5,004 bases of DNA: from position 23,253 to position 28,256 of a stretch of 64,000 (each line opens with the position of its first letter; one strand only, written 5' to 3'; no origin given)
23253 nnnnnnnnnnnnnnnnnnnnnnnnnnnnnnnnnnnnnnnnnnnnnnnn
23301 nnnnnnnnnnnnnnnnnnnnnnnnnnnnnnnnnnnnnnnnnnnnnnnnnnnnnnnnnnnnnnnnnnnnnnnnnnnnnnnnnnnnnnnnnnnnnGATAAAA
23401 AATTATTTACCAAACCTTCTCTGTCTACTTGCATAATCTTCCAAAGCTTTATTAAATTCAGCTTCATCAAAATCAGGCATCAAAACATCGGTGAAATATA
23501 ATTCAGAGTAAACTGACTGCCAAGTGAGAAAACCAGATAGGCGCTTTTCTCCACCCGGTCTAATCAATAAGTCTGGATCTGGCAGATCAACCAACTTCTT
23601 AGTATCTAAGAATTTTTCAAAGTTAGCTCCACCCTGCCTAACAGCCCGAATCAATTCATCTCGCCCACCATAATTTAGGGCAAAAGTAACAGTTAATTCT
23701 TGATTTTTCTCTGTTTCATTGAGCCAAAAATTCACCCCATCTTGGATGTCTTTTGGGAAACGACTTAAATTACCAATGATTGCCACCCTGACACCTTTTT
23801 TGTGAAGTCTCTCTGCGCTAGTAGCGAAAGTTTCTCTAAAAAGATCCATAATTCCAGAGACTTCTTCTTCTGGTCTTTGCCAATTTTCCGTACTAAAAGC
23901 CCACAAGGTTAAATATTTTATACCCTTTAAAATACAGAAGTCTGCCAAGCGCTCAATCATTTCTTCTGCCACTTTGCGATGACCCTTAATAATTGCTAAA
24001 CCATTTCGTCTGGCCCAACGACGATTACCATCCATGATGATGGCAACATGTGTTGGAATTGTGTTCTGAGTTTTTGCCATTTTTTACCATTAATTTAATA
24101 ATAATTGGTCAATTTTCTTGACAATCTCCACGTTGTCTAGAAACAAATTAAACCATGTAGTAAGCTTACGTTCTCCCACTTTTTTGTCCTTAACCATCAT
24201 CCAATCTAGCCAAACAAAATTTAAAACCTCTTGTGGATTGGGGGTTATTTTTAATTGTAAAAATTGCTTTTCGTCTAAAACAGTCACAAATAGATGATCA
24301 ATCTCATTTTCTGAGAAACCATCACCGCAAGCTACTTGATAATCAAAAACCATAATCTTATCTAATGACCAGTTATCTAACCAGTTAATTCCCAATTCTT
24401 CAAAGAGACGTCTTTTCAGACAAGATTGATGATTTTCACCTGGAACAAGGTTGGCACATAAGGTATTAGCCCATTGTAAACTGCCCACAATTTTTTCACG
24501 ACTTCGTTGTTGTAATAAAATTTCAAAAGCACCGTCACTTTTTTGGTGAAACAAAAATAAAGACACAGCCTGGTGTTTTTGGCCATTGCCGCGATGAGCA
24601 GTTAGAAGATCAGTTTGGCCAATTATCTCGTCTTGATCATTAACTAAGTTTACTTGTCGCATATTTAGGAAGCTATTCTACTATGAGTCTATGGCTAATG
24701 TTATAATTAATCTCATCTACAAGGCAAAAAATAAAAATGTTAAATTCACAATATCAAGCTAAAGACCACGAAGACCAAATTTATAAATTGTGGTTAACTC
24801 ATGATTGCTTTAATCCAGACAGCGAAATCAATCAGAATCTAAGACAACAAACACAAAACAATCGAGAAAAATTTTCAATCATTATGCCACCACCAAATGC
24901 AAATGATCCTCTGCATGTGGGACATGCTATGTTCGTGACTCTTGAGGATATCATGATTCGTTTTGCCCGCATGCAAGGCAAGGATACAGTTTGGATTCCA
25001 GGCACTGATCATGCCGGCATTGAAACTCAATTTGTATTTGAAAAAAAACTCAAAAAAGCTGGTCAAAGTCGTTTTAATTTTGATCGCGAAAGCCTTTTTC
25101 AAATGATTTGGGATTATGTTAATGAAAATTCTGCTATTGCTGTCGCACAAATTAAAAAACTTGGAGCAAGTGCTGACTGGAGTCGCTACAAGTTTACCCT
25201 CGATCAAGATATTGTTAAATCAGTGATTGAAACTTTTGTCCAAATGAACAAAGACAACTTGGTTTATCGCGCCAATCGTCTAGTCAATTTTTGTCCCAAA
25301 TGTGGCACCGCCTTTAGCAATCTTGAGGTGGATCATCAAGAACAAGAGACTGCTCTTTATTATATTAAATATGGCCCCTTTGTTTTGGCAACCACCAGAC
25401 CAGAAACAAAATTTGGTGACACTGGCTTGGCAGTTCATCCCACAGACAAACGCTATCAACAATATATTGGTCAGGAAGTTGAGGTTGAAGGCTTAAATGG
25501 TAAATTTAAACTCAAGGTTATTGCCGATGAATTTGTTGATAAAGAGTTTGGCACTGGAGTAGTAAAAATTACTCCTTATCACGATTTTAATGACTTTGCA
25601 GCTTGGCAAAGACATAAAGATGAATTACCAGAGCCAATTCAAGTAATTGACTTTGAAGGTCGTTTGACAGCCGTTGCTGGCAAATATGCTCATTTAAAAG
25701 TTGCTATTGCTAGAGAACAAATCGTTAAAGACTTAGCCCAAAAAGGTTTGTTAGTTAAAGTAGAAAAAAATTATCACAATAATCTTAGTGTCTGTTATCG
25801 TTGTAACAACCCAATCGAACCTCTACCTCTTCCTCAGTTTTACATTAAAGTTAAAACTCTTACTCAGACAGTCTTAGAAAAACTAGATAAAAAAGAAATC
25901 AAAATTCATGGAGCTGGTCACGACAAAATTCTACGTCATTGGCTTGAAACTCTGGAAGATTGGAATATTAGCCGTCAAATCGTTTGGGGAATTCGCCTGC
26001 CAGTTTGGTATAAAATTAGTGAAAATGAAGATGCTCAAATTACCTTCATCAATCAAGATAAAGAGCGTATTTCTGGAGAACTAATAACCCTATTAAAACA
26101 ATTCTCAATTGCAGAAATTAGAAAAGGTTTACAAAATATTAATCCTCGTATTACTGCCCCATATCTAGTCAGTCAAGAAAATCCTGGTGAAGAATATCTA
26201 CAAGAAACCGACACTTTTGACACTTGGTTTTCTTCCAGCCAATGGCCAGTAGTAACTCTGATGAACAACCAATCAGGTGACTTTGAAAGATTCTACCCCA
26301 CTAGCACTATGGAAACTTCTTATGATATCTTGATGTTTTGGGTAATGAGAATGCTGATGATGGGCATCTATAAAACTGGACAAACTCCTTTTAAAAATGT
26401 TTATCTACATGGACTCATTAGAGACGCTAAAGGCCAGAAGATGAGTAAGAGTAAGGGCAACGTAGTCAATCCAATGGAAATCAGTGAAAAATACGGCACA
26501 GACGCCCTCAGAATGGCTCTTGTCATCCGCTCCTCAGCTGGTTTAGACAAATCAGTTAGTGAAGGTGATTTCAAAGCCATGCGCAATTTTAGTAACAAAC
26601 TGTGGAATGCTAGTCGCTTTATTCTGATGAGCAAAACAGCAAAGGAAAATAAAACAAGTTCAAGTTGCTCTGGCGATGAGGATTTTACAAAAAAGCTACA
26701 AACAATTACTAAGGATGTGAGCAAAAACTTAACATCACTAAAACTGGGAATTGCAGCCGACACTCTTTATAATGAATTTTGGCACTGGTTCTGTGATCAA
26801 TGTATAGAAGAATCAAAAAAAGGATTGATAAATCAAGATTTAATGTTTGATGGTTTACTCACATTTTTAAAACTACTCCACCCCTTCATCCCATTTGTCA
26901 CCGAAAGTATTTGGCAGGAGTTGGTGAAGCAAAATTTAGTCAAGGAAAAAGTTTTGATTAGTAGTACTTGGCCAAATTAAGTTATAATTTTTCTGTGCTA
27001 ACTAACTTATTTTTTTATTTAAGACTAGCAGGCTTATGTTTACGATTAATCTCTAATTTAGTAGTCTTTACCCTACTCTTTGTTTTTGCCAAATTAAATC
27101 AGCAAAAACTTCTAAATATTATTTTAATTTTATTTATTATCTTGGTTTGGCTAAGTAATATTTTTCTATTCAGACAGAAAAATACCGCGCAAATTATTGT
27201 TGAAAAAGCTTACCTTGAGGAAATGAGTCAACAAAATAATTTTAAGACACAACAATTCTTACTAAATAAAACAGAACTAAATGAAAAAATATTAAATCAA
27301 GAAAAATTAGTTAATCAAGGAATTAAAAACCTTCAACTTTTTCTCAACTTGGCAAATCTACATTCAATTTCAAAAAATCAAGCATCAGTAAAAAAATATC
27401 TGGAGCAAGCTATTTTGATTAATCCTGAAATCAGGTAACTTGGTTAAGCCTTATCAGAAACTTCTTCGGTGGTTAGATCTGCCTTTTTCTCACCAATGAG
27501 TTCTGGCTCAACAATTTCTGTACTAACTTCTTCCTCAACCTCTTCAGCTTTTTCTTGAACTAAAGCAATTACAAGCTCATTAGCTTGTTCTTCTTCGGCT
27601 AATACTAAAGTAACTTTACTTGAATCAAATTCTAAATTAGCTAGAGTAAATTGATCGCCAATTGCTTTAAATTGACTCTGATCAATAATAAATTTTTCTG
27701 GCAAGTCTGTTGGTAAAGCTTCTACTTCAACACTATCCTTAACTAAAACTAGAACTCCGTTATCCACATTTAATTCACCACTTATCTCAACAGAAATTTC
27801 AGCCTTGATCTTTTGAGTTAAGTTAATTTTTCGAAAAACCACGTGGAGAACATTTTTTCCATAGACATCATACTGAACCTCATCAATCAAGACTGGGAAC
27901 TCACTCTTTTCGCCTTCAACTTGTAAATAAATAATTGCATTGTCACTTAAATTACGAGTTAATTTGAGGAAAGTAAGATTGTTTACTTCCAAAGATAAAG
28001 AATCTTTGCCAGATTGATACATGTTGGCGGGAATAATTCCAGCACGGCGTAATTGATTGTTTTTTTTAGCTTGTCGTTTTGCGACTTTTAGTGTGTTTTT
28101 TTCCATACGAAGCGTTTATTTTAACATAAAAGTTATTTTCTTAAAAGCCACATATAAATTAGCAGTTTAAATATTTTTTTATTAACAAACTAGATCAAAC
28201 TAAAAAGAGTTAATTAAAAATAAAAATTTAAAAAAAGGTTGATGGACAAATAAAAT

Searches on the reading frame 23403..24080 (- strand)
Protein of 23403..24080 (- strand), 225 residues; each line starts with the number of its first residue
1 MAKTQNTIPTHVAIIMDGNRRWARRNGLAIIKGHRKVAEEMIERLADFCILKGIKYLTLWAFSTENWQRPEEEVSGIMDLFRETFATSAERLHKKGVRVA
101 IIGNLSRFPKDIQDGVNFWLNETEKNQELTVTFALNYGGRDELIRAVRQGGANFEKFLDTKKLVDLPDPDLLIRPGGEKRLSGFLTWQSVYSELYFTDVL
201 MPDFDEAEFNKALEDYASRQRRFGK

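Call 8: search_protein_families(library=pfam, proteins=[window:23403-24080:-], max_evalue=0.001)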
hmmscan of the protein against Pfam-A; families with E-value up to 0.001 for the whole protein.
window:23403-24080:- (225 aa): 1 family
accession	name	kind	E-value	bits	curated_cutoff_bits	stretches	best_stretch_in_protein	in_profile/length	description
PF01255.24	Prenyltransf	-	8.2e-71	238.5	27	1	15-224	1-219/219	Putative undecaprenyl diphosphate synthase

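Call 81: search_protein_families(library=ncbifam, proteins=[window:23403-24080:-], max_evalue=0.001)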
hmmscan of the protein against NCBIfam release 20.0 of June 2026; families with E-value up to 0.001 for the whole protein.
window:23403-24080:- (225 aa): 16 families
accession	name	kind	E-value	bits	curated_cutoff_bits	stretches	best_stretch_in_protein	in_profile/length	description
NF011405.0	PRK14830.1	equivalog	7.1e-75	251.8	304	1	4-225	18-250/251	undecaprenyl pyrophosphate synthase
TIGR00055.1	uppS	equivalog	3.2e-69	232.8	109.55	1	8-224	1-228/228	polyprenyl diphosphate synthase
NF011406.0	PRK14831.1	subfamily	1.1e-66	224.7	375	1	5-225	20-251/256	undecaprenyl pyrophosphate synthase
NF011408.0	PRK14834.1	equivalog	9.6e-65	218.5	348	1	4-224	13-244/252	isoprenyl transferase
NF011407.0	PRK14833.1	equivalog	4.2e-64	216.4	325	1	7-225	3-231/233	di-trans,poly-cis-decaprenylcistransferase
NF011412.0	PRK14839.1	equivalog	6.2e-62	209.1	334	1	9-224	10-227/240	di-trans,poly-cis-decaprenylcistransferase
NF011411.0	PRK14838.1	equivalog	6.3e-60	202.5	417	1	5-225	9-238/244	isoprenyl transferase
NF011415.0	PRK14842.1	equivalog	9.5e-60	202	360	1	4-224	4-236/241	isoprenyl transferase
NF007596.1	PRK10240.1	equivalog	3.7e-58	196.8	418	1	7-224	14-242/251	(2E,6E)-farnesyl-diphosphate-specific ditrans,polycis-undecaprenyl-diphosphate synthase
NF011404.0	PRK14829.1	equivalog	1.3e-57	195.1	372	1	5-225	27-258/260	isoprenyl transferase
NF011413.0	PRK14840.1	equivalog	8.9e-57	192.6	410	1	4-225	14-250/250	isoprenyl transferase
NF011414.0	PRK14841.1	equivalog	4.8e-56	190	401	1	8-224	3-228/233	isoprenyl transferase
NF011409.0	PRK14835.1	equivalog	2.5e-55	187.8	425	1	3-225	40-279/279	isoprenyl transferase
NF011403.0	PRK14828.1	equivalog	2e-52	178.1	348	1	5-225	25-258/258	isoprenyl transferase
NF011402.0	PRK14827.1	equivalog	1.6e-49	168.8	535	1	6-225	65-295/296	decaprenyl diphosphate synthase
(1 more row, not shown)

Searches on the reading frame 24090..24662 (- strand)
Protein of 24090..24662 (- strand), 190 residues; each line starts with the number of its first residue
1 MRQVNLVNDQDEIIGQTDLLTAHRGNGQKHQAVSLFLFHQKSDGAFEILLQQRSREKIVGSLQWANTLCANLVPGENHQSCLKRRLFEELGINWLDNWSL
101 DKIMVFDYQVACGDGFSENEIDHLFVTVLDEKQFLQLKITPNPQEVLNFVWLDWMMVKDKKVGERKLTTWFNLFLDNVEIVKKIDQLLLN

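Call 8: search_protein_families(library=pfam, proteins=[window:24090-24662:-], max_evalue=0.001)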
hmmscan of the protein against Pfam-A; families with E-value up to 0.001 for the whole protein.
window:24090-24662:- (190 aa): 1 family
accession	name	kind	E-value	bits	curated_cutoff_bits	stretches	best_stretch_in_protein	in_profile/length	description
PF00293.34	NUDIX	-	2.1e-11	44.4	21.1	1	29-171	2-134/134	NUDIX domain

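Call 81: search_protein_families(library=ncbifam, proteins=[window:24090-24662:-], max_evalue=0.001)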
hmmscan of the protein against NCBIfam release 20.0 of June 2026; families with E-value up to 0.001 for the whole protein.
window:24090-24662:- (190 aa): 2 families
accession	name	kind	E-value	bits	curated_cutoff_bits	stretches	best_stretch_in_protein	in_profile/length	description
NF002995.0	PRK03759.1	equivalog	1e-28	100.2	127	1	3-177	8-171/185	isopentenyl-diphosphate Delta-isomerase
TIGR02150.1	IPP_isom_1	equivalog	1.9e-20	73.3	105.8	1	6-174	3-158/159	isopentenyl-diphosphate delta-isomerase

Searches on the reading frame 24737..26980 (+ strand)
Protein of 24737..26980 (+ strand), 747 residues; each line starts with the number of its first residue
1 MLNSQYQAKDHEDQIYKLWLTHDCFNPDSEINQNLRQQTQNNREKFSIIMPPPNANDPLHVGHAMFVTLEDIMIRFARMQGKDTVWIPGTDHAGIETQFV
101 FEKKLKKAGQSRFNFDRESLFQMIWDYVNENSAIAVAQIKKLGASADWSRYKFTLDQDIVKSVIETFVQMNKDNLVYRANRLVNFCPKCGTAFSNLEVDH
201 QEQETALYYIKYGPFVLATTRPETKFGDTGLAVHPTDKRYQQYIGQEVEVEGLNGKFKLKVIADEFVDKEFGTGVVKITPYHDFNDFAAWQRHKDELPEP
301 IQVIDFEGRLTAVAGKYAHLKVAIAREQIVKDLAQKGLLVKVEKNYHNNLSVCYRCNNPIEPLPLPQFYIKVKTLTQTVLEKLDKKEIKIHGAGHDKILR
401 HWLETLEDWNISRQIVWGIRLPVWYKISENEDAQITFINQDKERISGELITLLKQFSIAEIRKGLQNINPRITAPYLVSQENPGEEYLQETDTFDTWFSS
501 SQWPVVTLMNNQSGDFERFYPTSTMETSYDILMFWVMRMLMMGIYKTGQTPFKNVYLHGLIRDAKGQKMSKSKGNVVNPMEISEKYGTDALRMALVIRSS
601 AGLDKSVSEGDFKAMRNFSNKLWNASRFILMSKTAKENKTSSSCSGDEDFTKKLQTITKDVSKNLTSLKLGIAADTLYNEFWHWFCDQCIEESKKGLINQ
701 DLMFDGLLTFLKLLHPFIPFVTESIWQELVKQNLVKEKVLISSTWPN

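Call 81: search_protein_families(library=ncbifam, proteins=[window:24737-26980:+], max_evalue=0.001)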
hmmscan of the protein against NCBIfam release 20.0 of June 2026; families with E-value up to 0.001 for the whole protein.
window:24737-26980:+ (747 aa): 18 families
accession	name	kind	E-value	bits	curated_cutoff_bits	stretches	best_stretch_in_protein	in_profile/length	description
NF004349.1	PRK05729.1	equivalog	2.8e-230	766.9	704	1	4-746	2-696/860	valine--tRNA ligase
TIGR00422.1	valS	equivalog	1.4e-223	744.6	612.1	1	3-747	2-713/863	valine--tRNA ligase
NF011492.0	PRK14900.1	equivalog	1e-184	616.2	1783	1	3-736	10-714/1044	valine--tRNA ligase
NF009687.0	PRK13208.1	equivalog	4.5e-144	481.5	738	1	2-737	6-707/801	valine--tRNA ligase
TIGR00392.1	ileS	equivalog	1.7e-101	340.8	621.4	2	246-740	301-799/861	isoleucine--tRNA ligase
NF000540.1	alt_ValS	exception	4.4e-79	266.4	900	1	38-729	27-743/827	valine--tRNA ligase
NF040702.1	ileS_w_GNAT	exception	7e-51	172.9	1999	2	259-640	493-851/1100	isoleucine--tRNA ligase, N-acetyltransferase domain-containing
NF000258.1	MupB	exception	9.7e-49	166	1900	2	253-632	290-652/1033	mupirocin-resistant isoleucine--tRNA ligase MupB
NF008957.0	PRK12300.1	subfamily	1.5e-48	165.5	677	2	514-737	572-787/946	leucine--tRNA ligase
NF000257.1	MupA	exception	4.3e-46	157.2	1900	2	249-731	284-763/1024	mupirocin-resistant isoleucine--tRNA ligase MupA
TIGR00395.1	leuS_arch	equivalog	4.6e-42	144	648.5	2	14-237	6-234/938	leucine--tRNA ligase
TIGR00396.1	leuS_bact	equivalog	1.3e-39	136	548.4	2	567-737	604-767/843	leucine--tRNA ligase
TIGR00398.1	metG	equivalog_domain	9.5e-31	107.1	336.35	3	547-677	307-442/530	methionine--tRNA ligase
NF008900.0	PRK12267.1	equivalog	1.8e-24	86.2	598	2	510-678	243-411/648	methionine--tRNA ligase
NF001100.0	PRK00133.1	equivalog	5.7e-19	68.1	587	2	53-101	14-62/676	methionine--tRNA ligase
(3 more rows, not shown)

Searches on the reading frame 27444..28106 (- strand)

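Call 8: search_protein_families(library=pfam, proteins=[window:27444-28106:-], max_evalue=0.001)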
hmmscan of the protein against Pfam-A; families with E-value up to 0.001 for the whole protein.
window:27444-28106:- (220 aa): 2 families
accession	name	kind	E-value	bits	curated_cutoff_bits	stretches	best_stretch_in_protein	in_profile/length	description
PF01386.24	Ribosomal_L25p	-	4.4e-17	62.8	23.6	1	6-91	1-82/82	Ribosomal L25p family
PF14693.11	Ribosomal_TL5_C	-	7.3e-10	39.5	27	1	99-181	1-78/84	Ribosomal protein TL5, C-terminal domain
